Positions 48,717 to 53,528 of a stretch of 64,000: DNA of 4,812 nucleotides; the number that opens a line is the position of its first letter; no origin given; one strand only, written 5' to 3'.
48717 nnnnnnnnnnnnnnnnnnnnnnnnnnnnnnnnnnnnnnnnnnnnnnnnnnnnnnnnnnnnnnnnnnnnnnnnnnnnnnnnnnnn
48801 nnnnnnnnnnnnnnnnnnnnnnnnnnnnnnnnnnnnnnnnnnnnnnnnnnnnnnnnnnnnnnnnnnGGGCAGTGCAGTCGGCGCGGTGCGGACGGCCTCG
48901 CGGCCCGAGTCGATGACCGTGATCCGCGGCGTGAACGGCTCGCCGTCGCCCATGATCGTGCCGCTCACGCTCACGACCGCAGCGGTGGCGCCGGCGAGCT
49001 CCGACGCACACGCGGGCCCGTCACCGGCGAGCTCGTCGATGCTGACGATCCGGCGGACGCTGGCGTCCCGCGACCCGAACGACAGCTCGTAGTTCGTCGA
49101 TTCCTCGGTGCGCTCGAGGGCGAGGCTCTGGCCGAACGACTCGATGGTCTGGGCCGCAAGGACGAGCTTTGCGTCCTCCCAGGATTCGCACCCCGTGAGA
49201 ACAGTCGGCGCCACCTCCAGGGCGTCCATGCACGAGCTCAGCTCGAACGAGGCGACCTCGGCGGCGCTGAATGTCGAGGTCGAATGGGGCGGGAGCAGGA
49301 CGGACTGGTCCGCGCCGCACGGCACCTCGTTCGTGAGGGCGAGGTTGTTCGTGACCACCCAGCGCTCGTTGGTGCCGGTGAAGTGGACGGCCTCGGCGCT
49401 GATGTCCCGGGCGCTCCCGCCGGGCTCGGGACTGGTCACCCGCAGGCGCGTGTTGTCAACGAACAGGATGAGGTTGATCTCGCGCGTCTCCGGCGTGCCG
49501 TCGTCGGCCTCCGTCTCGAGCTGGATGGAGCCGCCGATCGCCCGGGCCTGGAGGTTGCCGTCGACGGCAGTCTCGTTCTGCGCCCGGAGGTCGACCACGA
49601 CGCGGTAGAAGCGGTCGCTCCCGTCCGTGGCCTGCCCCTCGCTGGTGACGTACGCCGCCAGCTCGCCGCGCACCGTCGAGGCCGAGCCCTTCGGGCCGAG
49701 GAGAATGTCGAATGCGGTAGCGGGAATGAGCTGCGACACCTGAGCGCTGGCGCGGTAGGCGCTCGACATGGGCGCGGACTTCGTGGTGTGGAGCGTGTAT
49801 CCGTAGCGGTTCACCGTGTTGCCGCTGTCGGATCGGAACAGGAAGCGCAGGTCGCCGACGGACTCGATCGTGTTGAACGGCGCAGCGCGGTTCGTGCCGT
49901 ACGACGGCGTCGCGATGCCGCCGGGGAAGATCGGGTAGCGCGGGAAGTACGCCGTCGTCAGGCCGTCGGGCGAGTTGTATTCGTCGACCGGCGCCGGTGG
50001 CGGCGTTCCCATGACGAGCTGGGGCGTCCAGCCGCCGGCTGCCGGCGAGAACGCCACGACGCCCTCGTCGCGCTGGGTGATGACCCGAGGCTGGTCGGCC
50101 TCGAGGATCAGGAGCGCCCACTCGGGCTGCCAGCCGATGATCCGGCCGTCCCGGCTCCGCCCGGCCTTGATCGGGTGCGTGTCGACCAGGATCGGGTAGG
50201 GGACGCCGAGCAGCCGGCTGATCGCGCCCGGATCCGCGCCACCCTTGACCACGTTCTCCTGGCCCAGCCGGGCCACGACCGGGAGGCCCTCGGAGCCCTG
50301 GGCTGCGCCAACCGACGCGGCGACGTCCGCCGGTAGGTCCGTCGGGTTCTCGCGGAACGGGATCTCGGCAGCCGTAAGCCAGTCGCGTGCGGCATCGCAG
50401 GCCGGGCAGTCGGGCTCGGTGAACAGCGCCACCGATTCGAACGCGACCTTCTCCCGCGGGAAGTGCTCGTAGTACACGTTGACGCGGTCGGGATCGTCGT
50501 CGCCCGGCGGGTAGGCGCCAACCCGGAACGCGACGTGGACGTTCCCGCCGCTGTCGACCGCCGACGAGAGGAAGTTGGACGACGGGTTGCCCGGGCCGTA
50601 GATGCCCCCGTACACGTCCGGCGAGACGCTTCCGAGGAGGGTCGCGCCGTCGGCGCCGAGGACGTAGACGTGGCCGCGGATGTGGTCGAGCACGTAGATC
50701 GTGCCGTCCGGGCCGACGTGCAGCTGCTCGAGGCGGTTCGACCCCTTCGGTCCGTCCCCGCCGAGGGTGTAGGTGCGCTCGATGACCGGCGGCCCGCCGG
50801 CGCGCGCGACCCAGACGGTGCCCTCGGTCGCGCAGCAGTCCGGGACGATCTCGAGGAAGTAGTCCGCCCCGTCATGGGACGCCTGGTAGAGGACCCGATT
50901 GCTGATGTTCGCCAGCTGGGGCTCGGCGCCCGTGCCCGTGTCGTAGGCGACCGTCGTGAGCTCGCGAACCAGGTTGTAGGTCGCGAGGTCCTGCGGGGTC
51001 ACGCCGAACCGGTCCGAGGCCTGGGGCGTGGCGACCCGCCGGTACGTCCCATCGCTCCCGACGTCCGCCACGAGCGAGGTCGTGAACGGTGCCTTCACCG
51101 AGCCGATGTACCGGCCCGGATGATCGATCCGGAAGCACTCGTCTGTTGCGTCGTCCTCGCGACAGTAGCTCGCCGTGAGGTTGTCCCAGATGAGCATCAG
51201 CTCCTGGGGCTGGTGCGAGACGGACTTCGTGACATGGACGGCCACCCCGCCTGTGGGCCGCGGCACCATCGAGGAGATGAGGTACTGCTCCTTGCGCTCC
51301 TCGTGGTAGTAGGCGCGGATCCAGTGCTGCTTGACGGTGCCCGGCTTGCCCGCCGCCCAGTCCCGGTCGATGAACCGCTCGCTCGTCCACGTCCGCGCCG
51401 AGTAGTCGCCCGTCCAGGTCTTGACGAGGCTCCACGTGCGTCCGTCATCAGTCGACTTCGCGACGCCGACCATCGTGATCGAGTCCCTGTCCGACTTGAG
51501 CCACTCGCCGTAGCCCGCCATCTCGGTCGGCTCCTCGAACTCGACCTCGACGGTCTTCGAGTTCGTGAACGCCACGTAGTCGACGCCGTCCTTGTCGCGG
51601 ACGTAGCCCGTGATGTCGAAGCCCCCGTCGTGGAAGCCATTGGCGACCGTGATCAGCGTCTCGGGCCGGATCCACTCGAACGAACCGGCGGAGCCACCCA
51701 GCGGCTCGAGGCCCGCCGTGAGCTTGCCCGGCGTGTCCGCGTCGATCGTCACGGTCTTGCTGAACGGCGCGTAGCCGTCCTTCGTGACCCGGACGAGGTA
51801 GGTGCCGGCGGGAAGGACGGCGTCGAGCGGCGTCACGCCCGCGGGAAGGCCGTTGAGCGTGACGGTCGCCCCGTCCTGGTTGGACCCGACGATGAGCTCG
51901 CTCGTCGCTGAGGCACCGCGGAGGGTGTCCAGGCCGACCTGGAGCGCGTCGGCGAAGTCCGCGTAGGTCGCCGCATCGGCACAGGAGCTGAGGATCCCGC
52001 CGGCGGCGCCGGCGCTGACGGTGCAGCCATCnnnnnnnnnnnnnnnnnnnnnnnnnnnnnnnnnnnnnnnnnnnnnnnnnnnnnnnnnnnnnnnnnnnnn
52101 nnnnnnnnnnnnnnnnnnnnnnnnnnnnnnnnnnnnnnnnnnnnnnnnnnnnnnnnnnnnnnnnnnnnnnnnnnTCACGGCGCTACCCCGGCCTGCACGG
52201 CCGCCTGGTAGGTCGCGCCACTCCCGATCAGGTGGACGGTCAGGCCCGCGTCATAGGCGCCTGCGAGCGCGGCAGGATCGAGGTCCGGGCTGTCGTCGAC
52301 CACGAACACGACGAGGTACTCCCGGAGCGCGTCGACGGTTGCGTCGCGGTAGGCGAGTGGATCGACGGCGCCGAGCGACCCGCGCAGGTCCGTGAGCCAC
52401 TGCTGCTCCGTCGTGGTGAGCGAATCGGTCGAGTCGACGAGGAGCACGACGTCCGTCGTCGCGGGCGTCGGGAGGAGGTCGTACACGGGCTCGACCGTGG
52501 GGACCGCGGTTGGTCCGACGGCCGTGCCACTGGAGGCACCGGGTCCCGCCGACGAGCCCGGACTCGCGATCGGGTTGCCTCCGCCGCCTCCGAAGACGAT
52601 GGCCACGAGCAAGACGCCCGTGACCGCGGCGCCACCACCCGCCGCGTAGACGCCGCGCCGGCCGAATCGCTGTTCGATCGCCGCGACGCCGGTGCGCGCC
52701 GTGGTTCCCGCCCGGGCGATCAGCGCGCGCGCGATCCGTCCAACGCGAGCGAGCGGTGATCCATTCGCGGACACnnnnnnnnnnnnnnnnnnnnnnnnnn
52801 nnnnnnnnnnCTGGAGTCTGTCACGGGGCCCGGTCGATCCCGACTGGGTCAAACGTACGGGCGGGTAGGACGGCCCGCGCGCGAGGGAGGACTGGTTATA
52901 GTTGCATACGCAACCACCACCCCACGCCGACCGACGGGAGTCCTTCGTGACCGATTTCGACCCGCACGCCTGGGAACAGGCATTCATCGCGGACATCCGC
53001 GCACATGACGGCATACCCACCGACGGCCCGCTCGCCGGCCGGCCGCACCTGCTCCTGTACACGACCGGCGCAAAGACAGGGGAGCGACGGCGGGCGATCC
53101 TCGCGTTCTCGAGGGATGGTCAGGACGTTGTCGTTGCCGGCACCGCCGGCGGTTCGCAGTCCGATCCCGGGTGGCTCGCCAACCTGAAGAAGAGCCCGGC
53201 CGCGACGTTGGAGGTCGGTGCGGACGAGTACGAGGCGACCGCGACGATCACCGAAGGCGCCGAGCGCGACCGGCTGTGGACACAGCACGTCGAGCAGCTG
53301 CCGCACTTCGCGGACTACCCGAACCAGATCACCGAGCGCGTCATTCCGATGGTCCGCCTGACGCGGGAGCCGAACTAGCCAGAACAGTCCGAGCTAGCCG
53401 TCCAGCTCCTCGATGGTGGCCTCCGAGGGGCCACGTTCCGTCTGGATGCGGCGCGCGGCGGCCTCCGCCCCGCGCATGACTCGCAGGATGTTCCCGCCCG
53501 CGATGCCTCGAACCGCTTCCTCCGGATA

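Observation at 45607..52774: Three-gene locus around a 2086-aa receptor-like giant protein that I cannot assign to any described system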

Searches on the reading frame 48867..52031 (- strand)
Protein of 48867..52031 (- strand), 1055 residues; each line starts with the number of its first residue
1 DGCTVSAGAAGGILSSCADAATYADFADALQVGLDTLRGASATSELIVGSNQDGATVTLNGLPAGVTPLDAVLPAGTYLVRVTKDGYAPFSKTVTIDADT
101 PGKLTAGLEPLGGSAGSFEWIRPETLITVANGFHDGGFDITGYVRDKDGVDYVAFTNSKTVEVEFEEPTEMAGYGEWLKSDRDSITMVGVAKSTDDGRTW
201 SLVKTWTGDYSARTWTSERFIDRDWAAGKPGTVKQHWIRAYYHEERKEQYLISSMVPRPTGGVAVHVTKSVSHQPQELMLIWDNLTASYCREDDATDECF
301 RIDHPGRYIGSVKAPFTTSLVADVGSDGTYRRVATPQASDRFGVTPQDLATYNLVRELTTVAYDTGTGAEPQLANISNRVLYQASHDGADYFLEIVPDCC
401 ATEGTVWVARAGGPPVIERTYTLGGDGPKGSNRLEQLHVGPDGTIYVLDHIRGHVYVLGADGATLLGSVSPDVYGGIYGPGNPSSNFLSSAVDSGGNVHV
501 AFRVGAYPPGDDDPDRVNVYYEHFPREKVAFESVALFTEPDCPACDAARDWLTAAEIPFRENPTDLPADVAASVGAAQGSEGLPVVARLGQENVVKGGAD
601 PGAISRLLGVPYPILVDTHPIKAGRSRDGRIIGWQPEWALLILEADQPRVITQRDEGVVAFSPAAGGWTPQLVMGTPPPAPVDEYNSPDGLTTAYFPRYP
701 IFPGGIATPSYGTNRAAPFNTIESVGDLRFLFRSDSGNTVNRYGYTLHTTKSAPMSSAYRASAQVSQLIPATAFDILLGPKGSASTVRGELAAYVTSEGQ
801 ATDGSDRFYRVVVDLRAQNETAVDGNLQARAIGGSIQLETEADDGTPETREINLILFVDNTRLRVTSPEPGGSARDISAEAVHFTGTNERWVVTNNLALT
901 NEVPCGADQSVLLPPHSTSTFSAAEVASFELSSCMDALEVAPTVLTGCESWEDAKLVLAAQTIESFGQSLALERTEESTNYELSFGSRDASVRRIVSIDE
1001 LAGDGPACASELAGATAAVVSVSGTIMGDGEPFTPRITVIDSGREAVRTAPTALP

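Call 57: predict_structure(alignment_id=A5)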
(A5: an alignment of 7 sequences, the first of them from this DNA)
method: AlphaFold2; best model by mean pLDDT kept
length: 1055 residues; sequences in the alignment: 7
mean_pLDDT: 57.3   pTM: 0.44
mean pLDDT of the five models: 57.3, 51.5, 47.7, 45.5, 42.0
residues with pLDDT >= 90: 1; 70-90: 280; 50-70: 412; < 50: 362
segments of 3 or more residues with pLDDT < 50: 7-12, 36-44, 61-70, 83-88, 109-120, 166-179, 218-238, 282-339, 341-343, 345-354, 368-378, 477-484, 508-511, 623-634, 679-721, 732-744, 746-770, 822-825, 860-877, 906-908, 964-989, 999-1015, 1025-1034, 1047-1055
pLDDT, mean of each block of 10 residues (from residue 1): 46 56 55 50 51 55 45 57 48 60 54 32 66 65 64 74 53 36 73 63 82 56 32 38 69 64 70 59 42 38 35 36 36 46 48 51 54 45 68 70 80 72 75 73 84 83 81 54 58 84 63 66 72 69 68 72 74 62 64 57 65 74 43 55 80 72 69 59 39 43 35 38 56 42 45 23 27 72 83 83 73 71 51 80 72 67 27 39 69 64 52 65 69 60 56 57 45 24 32 59 40 54 48 55 50 24
secondary structure, 60 per line:
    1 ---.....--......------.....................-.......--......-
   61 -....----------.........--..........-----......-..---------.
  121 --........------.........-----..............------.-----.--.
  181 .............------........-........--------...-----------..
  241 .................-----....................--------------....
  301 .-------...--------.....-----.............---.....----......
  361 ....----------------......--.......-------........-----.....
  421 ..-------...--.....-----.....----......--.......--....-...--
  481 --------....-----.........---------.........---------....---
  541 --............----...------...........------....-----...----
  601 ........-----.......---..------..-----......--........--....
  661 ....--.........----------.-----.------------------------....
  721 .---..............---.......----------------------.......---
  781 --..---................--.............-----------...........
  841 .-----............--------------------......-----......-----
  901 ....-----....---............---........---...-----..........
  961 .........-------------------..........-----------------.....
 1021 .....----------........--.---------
elements in order (helices of 4 or more, strands of 3 or more residues): E4-8 E11-16 H23-43 E45-51 E54-59 E62-65 E76-84 E87-96 E102-107 H123-130 E137-145 E151-164 E180-193 E200-207 E209-216 E239-257 E263-282 H297-301 E309-311 E320-324 E330-334 H335-342 H346-350 E355-364 E381-386 E389-395 E403-410 E416-422 E435-439 E445-449 E454-459 E462-468 H471-474 E489-492 E498-506 E516-524 E534-537 H543-554 E559-561 H568-578 E585-588 E594-596 H601-608 E614-620 E639-644 E647-654 E657-664 E667-675 H717-721 H725-730 E731-738 E742-748 E771-777 H790-794 E795-803 E806-814 H815-818 E830-841 E847-858 E879-884 E890-895 E901-904 E910-913 E917-922 H923-928 H932-938 E943-945 H951-969 E989-998 E1016-1025 E1036-1043
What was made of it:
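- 50469..51671 (-): Asp-box / NHL-like beta-propeller-like region (aa ~170-570). The AF2 model is all-beta but low confidence (call 57).
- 48879..50201 (-): beta-rich module (aa ~660-1100) with motifs VSQLIP and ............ and Cys pairs 954/983 and 997/1057. AF2 predicts mostly strands at low pLDDT (call 57).
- On Glutaredoxin/NrdH-like thioredoxin fold: AF2 shows strand-helix-strand-helix at this position (call 57).
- The N-terminal model has low confidence (pLDDT 57, call 57).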

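Call 59: fold_search(model_id=the predicted structure, library=pdb)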
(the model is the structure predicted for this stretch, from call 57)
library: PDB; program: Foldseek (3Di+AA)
matches with E <= 10: 598; with E <= 0.001: 4
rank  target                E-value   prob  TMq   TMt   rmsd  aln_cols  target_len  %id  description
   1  3ott_A                4.6e-05  0.96  0.13  0.18  33.9       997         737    8  Crystal Structure of the extracellular domain of the putative one component system BT4673 from B. thetaiotaomicron (released 2011-08-10)
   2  4yz1_B                1.3e-04  0.99  0.15  0.22  25.1       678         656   10  Crystal Structure of Streptococcus pneumoniae NanC, apo structure. (released 2015-09-23)
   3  5b4w_C                4.4e-04  0.94  0.12  0.24  21.2       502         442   10  Crystal structure of Plexin inhibitor complex (released 2016-12-28)
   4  8bb7_A                4.6e-04  0.97  0.13  0.25  21.2       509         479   11  Crystal structure of Mouse Plexin-B1 (20-535) in complex with VHH15 (released 2023-05-03)
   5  6fpt_B                1.1e-03  0.84  0.09  0.22  20.8       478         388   11  Crystal structure of Danio rerio Lin41 filamin-NHL domains (released 2018-05-09)
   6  5b4w_E                1.3e-03  0.85  0.12  0.22  21.9       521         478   11  Crystal structure of Plexin inhibitor complex (released 2016-12-28)
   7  7qrv_A                1.4e-03  0.97  0.09  0.27  19.6       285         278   15  Crystal structure of NHL domain of TRIM2 (full C-terminal) (released 2022-05-04)
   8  8bf4_C                1.4e-03  0.82  0.12  0.22  20.3       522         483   11  Crystal structure of Mouse Plexin-B1 (20-535) in complex with VHH15 and VHH14 (released 2023-05-03)
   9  7vg7_A                1.7e-03  0.91  0.13  0.24  20.9       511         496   12  Plexin B1 extracellular fragment in complex with lasso-grafted PB1m6A9 peptide (released 2022-08-17)
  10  9pvp                  1.7e-03  0.13  0.09  0.06  41.0      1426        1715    8  Cryo-EM structure of receptor tyrosine kinase ROS1 extracellular domain (released 2026-02-25)
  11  3ol2_B                1.8e-03  0.93  0.13  0.25  20.8       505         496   12  Receptor-ligand structure of Human Semaphorin 4D with Plexin B1. (released 2010-10-13)
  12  6fq3_A                1.8e-03  0.82  0.09  0.22  22.2       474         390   11  Crystal structure of Danio rerio Lin41 filamin-NHL domains in complex with lin-29A 5'UTR 13mer RNA (released 2018-05-09)
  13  8snb_4A               2.0e-03  0.44  0.12  0.17  22.3       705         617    9  atomic model of sea urchin sperm doublet microtubule (48-nm periodicity) (released 2023-06-28)
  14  5b4w_A                2.6e-03  0.60  0.10  0.19  23.2       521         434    9  Crystal structure of Plexin inhibitor complex (released 2016-12-28)
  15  7px8_A                2.7e-03  0.66  0.12  0.16  21.4       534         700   11  CryoEM structure of mammalian acylaminoacyl-peptidase (released 2022-05-25)
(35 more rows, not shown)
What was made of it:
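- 50469..51671 (-): Foldseek top hits are the BT4673 sensor propellers, sialidases, the plexin sema domain and NHL propellers (call 59).
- On BNR/Asp-box beta-propeller (sialidase-like): Foldseek hits to sialidases and other propellers come from a low-confidence model (calls 57, 59).
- Closest known: Eukaryotic type-I receptor kinases. Same: Foldseek hits include the plexin sema domain and the ROS1 ectodomain (call 59).
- Closest known: Bacteroides hybrid two-component system sensors. Same: The best structural match of the N-terminal half is the twin-propeller periplasmic sensor domain (E 4.6e-5, call 59).
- The best Foldseek hit is the periplasmic sensor domain of the Bacteroides BT4673 system, followed by sialidases, plexin and NHL propellers (call 59).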

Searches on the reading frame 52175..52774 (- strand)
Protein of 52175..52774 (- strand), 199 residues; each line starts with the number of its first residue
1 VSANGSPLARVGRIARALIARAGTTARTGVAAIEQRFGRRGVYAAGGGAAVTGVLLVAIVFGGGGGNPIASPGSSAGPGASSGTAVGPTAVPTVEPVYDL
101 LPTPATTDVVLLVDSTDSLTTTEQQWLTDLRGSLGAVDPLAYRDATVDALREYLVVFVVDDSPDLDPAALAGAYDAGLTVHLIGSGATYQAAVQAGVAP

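Call 6: search_protein_families(library=pfam, proteins=[window:52175-52774:-], max_evalue=0.1)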
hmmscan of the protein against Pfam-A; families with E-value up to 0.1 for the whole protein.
window:52175-52774:- (199 aa): 0 families

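Call 40: search_protein_families(library=ncbifam, proteins=[window:52175-52774:-], max_evalue=0.1)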
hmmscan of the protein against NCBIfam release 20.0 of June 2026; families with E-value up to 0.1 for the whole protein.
window:52175-52774:- (199 aa): 1 family
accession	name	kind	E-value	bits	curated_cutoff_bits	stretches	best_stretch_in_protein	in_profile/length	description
NF038083.1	CU044_5270_fam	subfamily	0.014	15.2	100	1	15-85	9-72/284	CU044_5270 family protein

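Call 44: search_protein_families(library=padloc, proteins=[window:52175-52774:-], max_evalue=0.1)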
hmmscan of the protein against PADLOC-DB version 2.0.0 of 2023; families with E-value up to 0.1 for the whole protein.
window:52175-52774:- (199 aa): 0 families

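Call 106: search_solved_structures(query=A6, max_evalue=10)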
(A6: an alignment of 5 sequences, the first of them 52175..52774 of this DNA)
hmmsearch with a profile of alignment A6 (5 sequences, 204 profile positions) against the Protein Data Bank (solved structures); distinct sequences matched with E-value up to 10: 3.
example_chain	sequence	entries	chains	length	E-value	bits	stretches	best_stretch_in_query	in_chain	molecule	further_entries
2gqb_A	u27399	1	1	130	0.022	17.7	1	62-125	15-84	conserved hypothetical protein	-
6qpr_A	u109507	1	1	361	0.82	12.5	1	63-111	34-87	Lipase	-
6qpp_A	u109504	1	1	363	0.94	12.3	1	63-109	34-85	Lipase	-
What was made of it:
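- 52175..52774 (-): 'up' gene, 199 aa: short N-terminal cytoplasmic stretch, one TM anchor, a Pro/Ser/Gly linker, then a conserved ~100-aa C-terminal domain outside the cell. No Pfam, NCBIfam or PDB match (calls 6, 40, 106).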

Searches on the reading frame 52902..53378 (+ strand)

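Call 42: search_protein_families(library=pfam, proteins=[window:52902-53378:+], max_evalue=0.001)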
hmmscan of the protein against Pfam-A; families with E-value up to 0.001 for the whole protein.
window:52902-53378:+ (158 aa): 1 family
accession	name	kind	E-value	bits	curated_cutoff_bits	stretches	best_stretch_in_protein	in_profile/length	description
PF04075.20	F420H2_quin_red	-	6.3e-27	94.7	22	1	32-152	9-127/130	F420H(2)-dependent quinone reductase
